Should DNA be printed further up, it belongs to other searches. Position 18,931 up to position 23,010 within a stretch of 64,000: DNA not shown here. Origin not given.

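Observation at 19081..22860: Candidate Avs-like antiviral STAND NTPase with an Mrr-type nuclease effector domain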

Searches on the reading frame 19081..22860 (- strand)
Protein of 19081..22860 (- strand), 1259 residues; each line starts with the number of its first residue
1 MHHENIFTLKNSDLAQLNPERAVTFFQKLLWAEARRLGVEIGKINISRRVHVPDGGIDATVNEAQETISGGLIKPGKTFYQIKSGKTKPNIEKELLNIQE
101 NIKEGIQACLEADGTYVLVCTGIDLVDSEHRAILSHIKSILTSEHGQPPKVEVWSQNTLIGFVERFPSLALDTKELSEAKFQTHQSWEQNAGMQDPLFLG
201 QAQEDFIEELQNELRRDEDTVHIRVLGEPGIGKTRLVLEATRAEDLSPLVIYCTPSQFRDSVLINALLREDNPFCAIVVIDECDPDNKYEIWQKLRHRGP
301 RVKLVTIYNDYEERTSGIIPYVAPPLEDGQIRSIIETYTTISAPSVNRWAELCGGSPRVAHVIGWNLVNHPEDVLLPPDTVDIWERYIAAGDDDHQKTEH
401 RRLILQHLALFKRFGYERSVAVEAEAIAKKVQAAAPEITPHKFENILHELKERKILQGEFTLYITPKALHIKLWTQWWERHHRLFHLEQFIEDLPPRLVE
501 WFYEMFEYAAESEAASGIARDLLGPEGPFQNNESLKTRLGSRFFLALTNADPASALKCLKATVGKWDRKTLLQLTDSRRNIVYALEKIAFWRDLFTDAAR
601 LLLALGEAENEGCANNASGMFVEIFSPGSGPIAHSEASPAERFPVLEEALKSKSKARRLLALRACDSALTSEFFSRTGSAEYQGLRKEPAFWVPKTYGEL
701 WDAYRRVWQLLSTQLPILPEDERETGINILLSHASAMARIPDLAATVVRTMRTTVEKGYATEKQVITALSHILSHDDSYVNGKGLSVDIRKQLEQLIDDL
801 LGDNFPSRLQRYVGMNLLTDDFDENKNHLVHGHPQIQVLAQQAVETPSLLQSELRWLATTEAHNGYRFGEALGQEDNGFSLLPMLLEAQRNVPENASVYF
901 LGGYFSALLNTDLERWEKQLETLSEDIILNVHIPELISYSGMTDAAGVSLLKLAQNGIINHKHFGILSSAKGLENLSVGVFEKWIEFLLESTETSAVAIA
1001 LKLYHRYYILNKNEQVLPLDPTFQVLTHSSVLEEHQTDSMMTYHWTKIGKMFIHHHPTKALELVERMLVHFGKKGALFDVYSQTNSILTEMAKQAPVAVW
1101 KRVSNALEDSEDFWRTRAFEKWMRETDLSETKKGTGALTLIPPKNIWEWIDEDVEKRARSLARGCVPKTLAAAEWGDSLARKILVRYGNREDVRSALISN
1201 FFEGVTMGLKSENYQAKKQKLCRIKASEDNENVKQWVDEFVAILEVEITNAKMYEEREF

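Call 4: search_protein_families(library=pfam, proteins=[window:19081-22860:-], max_evalue=1)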
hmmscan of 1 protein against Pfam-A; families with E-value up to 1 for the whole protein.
window:19081-22860:- (1259 aa): 3 families
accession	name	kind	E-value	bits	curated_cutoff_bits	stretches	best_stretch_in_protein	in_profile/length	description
PF13191.12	AAA_16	-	0.00057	20.8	32.6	1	206-267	8-73/167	AAA ATPase domain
PF11903.14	ParD_like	-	0.032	14.6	23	1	1044-1084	31-70/73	ParD-like antitoxin of type II bacterial toxin-antitoxin system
PF00931.28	NB-ARC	-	0.07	12.8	23.5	1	203-243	1-41/248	NB-ARC domain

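Call 5: search_protein_families(library=padloc, proteins=[window:19081-22860:-], max_evalue=1)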
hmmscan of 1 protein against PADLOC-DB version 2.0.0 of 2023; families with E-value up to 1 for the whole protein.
window:19081-22860:- (1259 aa): 2 families
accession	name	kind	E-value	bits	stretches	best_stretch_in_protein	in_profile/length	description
PDLC03991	PD-Lambda-4_A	-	6.8e-32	108.1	2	6-687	3-699/1283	-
PDLC03990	PD-Lambda-4_A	-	2.4e-05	20.6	1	497-687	172-360/943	-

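Call 6: search_protein_families(library=ncbifam, proteins=[window:19081-22860:-], max_evalue=1)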
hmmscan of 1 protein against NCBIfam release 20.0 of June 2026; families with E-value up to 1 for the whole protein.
window:19081-22860:- (1259 aa): 1 family
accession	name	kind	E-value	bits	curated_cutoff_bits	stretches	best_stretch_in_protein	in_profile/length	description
TIGR02914.1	EpsI_fam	equivalog_domain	0.0034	16.9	42.8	1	1008-1086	73-149/174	exosortase C-terminal domain/associated protein EpsI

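Call 9: search_solved_structures(query=window:19081-22860:-, max_evalue=10, show_alignments=2)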
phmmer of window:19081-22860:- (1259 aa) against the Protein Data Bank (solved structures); distinct sequences matched with E-value up to 10: 0.

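Call 14: find_homologous_proteins(query=window:19081-22860:-, max_evalue=0.001)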
Query window:19081-22860:- (1259 aa): 1378 proteins with E <= 0.001 among 8000 candidates; the best 120 are listed.
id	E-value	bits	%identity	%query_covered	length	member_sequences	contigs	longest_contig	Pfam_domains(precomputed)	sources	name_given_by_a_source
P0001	0.0e+0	1997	70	100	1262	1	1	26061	-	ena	-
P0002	0.0e+0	1687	60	100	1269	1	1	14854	-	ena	-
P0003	0.0e+0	1676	59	100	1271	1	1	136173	-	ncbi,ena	-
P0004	0.0e+0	1662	60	100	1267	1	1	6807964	-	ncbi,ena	-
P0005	0.0e+0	1647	59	100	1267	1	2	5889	-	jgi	jgi:hypothetical protein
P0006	0.0e+0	1646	59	100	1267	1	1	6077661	-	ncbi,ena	-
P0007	0.0e+0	1643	59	100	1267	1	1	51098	-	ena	-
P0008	0.0e+0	1642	59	100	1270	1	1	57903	-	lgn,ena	-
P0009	0.0e+0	1638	58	100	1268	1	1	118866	-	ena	-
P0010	0.0e+0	1629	59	100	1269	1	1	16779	-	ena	-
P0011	0.0e+0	1628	59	100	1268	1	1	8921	-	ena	-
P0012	0.0e+0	1609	58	100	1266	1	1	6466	-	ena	-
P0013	0.0e+0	1608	58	100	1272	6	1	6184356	-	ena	-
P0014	0.0e+0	1607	58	100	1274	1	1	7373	-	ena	-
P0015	0.0e+0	1604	57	100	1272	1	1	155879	-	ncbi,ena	-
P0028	0.0e+0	1579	58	100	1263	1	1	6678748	-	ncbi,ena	-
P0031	0.0e+0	1576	58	100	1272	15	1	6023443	-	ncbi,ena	-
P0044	0.0e+0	1558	56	100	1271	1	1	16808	-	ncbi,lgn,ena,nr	ncbi:MAG: hypothetical protein OXU51_11255 [Candidatus Poribacteria bacterium]|nr:hypothetical prote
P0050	0.0e+0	1548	55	100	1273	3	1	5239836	-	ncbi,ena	-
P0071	0.0e+0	1532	57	100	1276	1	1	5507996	-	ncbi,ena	-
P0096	0.0e+0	1514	56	100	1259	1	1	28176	-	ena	-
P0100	0.0e+0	1510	53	100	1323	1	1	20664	-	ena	-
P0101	0.0e+0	1509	56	100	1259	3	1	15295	-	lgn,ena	-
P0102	0.0e+0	1508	56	100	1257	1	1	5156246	-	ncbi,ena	-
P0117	0.0e+0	1502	56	100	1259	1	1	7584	-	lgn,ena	-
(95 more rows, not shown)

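Call 16: find_related_loci(query=window:19081-22860:-, collection=genome_contigs, flank=10000)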
Query window:19081-22860:- (1259 aa) in genome_contigs; peptide patterns used: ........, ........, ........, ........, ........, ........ (x = any residue, [..] = any of these).
9 stretches matched a pattern, but none encodes a relative of the query by tblastn (E <= 1e-3).

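Call 18: find_encoding_contigs(protein=P0004, flank=8000, max_places=2)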
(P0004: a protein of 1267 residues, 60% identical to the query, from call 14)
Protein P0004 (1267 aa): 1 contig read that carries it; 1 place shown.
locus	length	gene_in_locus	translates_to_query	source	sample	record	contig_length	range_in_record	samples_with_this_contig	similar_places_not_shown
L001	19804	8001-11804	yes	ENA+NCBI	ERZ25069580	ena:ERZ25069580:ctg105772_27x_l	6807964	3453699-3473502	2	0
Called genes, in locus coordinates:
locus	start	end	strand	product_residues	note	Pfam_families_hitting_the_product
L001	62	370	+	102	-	-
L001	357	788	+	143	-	PF01844:HNH, PF14279:HNH_5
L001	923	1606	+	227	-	PF02586:SRAP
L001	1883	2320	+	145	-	PF01850:PIN (weak)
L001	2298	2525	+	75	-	-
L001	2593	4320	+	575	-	PF12161:HsdM_N, PF02384:N6_Mtase, PF07669:Eco57I (weak)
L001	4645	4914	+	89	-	-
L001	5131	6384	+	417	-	PF13175:AAA_15, PF13304:AAA_21, PF13175:AAA_15, PF12476:DUF3696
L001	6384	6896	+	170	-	-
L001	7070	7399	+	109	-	-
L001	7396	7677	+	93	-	PF05016:ParE_toxin (weak)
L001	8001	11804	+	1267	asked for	-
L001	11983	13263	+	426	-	PF01420:Methylase_S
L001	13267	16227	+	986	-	PF04313:HSDR_N, PF04851:ResIII, PF18766:SWI2_SNF2, PF00270:DEAD, PF22679:T1R_D3-like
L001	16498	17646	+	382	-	PF02746:MR_MLE_N, PF13378:MR_MLE_C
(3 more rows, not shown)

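Call 19: find_encoding_contigs(protein=P0001, flank=8000, max_places=2)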
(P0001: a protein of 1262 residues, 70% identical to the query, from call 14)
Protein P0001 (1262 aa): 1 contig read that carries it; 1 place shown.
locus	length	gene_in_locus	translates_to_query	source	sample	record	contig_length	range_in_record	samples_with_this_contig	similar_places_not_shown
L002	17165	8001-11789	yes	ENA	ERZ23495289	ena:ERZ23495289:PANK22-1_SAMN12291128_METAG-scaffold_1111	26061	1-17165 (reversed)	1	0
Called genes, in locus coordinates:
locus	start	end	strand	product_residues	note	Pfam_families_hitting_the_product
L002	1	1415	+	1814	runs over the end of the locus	PF13205:Big_5 (weak), PF11974:bMG3, PF01835:MG2, PF17972:bMG5, PF17962:bMG6, PF07703:A2M_BRD, PF00207:A2M, PF17973:bMG10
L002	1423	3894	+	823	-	PF00912:Transgly, PF00905:Transpeptidase, PF06832:BiPBP_C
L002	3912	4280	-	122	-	PF04241:DUF423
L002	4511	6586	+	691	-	PF00009:GTP_EFTU, PF01926:MMR_HSR1 (weak), PF22042:EF-G_D2, PF03144:GTP_EFTU_D2 (weak), PF14492:EFG_III, PF03764:EFG_IV, PF00679:EFG_C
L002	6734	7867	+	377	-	PF03544:TonB_C, PF03781:FGE-sulfatase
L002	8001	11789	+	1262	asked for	-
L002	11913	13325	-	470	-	PF00171:Aldedh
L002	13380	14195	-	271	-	PF13385:Laminin_G_3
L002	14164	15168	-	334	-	PF13378:MR_MLE_C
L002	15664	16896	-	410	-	PF01555:N6_N4_Mtase, PF01844:HNH, PF14279:HNH_5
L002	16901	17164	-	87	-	?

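Call 20: find_encoding_contigs(protein=P0031, flank=8000, max_places=2)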
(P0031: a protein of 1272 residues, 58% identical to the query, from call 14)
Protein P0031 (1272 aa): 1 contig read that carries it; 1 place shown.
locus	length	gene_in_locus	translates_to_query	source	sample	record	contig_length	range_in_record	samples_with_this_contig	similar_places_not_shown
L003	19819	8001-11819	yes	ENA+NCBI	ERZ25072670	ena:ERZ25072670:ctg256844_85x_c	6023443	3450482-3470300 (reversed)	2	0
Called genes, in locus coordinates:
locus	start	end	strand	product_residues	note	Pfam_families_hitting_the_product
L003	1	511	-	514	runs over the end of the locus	PF23381:Beta-prop_IFT122_1st, PF24814:WD40_Prp19, PF25168:Beta-prop_WDR36-Utp21_2nd, PF25174:Beta-prop_THOC3, PF25175:Beta-prop_WDR5, PF25391:WD40_Gbeta, PF23414:Beta-prop_EML_2, PF25171:Beta-prop_WDR36-Utp21_1st, +69 more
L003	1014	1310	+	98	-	-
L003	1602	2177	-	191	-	PF12760:Zn_ribbon_IS1595, PF12762:DDE_Tnp_IS1595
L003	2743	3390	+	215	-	-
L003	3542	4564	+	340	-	PF20030:bpMoxR, PF07726:AAA_3, PF07728:AAA_5, PF17863:AAA_lid_2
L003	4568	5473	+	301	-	PF01882:DUF58, PF13519:VWA_2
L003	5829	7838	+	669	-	PF07584:BatA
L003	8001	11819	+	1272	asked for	-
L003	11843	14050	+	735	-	PF07705:CARDB (weak)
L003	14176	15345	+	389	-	PF14487:DarT, PF01661:Macro (faint)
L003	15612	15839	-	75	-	-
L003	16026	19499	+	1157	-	-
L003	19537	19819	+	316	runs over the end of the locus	PF00251:Glyco_hydro_32N (weak), PF04041:Glyco_hydro_130 (faint)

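Call 26: search_dna_similar(query=window:19081-22860:-, collection=plasmids, mode=protein, max_evalue=0.001, max_rows=25)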
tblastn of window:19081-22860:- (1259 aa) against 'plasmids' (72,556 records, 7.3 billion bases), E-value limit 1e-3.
Records with a match: 35; places in all: 36; records where one place covers at least 80% of the query: 8.
Best place of each record, by identity: <60% 35.
By first word of the organism name: Rhizobium 9; Leptospira 3; Pseudanabaena 2; Haloarcula 2; Burkholderia 2; Enterobacter 2; Haloglomus 1; Halorubrum 1; Kovacikia 1; Cyanobacterium 1; and 11 more.
By predicted mobility (MOB-suite, as given by PLSDB): non-mobilizable 19; conjugative 13; mobilizable 3.
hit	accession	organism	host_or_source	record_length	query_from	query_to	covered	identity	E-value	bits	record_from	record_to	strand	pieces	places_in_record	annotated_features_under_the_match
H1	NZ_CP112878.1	Pseudanabaena galeata CCNP1313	-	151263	6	1257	99%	35.0%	0e+0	726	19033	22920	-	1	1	hypothetical protein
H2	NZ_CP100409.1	Haloarcula marina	cell culture,sediment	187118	1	1257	97%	30.0%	6e-134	506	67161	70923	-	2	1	hypothetical protein | ATP-binding protein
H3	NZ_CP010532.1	Haloarcula sp. CBA1115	monoisolate,Solar salt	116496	7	1256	99%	27.4%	1e-104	374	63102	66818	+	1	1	ATP-binding protein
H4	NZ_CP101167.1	Haloglomus halophilum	cell culture,salt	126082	9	1247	98%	25.5%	4e-91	333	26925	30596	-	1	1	hypothetical protein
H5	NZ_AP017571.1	Halorubrum trapanicum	-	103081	9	1247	98%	25.5%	4e-92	335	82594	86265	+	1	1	hypothetical protein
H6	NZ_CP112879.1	Pseudanabaena galeata CCNP1313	-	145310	7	1256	99%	21.4%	6e-44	183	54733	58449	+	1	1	hypothetical protein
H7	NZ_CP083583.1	Kovacikia minuta CCNUW1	cell culture,fresh water lake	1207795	6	1158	92%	22.7%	3e-41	174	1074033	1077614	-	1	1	record has no annotation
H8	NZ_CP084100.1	Cyanobacterium sp. Dongsha4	-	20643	25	1182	83%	21.7%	3e-7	123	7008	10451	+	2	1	hypothetical protein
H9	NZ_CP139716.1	Thalassobaculum sp. OXR-137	Bacterial Culture,hydrothermal vent ...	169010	44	711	53%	26.8%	2e-33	149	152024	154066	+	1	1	hypothetical protein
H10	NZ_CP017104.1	Rhizobium gallicum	Phaseolus vulgaris,Whole ...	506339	6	704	56%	24.2%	1e-23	117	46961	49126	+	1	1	hypothetical protein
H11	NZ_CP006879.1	Rhizobium gallicum bv. gallicum R602sp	Phaseolus vulgaris,whole ...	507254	6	700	55%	24.3%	4e-24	118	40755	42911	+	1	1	hypothetical protein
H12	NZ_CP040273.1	Nostoc sp. C052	Blasia pusilla,pure culture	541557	6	702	55%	23.0%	2e-29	135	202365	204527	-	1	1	hypothetical protein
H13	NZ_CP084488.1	Ensifer adhaerens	cellculture,soil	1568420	1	571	41%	26.3%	9e-5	109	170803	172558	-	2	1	none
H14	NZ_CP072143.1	Rhizobium sp. L51/94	Blueberry,cell culture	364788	6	590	46%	23.3%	3e-10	73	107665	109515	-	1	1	hypothetical protein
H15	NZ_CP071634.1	Rhizobium sp. NZLR1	lentil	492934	6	524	41%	21.5%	7e-5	55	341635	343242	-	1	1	hypothetical protein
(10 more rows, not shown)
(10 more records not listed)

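Call 27: search_dna_similar(query=window:19081-22860:-, collection=phages, mode=protein, max_evalue=0.001, max_rows=15)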
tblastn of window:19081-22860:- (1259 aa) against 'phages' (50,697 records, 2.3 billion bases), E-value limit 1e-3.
No match.

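Call 30: get_annotated_region(hit=H1, flank=8000)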
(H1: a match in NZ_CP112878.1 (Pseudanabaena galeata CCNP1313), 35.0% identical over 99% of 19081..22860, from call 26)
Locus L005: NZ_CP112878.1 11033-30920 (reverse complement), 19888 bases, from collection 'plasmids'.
description: Pseudanabaena galeata CCNP1313 plasmid pPg_04, complete sequence
organism: Pseudanabaena galeata CCNP1313 (NCBI taxid 2602720)
taxonomy: Bacteria; Cyanobacteriota; Cyanophyceae; Pseudanabaenales; Pseudanabaenaceae; Pseudanabaena; Pseudanabaena galeata; Pseudanabaena galeata CCNP1313
host: -; source: -; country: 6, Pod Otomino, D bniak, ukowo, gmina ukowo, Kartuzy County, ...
typing (MOB-suite, as given by PLSDB): mobilizable; relaxase MOBP
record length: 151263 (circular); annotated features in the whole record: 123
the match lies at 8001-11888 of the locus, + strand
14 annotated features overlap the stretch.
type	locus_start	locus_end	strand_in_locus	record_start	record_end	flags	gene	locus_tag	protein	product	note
CDS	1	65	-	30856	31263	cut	-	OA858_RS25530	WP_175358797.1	single-stranded DNA-binding protein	-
CDS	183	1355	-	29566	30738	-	-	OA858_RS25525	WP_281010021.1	AAA family ATPase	-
CDS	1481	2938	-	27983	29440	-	-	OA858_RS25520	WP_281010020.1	VWA domain-containing protein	-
CDS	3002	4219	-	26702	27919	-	-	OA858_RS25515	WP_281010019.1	AAA family ATPase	-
CDS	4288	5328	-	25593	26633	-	-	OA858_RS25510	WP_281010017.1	DUF6744 family protein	-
CDS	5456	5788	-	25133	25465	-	-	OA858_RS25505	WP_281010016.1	hypothetical protein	-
CDS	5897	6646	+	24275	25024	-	-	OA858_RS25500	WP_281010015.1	IS1 family transposase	-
CDS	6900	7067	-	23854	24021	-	-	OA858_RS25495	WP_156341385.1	hypothetical protein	-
CDS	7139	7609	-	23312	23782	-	-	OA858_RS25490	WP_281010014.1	hypothetical protein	-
CDS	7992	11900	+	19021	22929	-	-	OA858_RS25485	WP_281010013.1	hypothetical protein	-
CDS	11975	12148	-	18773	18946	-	-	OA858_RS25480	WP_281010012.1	Fic/DOC family N-terminal domain-containing protein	-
CDS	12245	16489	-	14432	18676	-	-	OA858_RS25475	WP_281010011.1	DEAD/DEAH box helicase family protein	-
CDS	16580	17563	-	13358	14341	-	-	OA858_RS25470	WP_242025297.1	SAM-dependent methyltransferase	-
CDS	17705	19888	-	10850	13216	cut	-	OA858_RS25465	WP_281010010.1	hypothetical protein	-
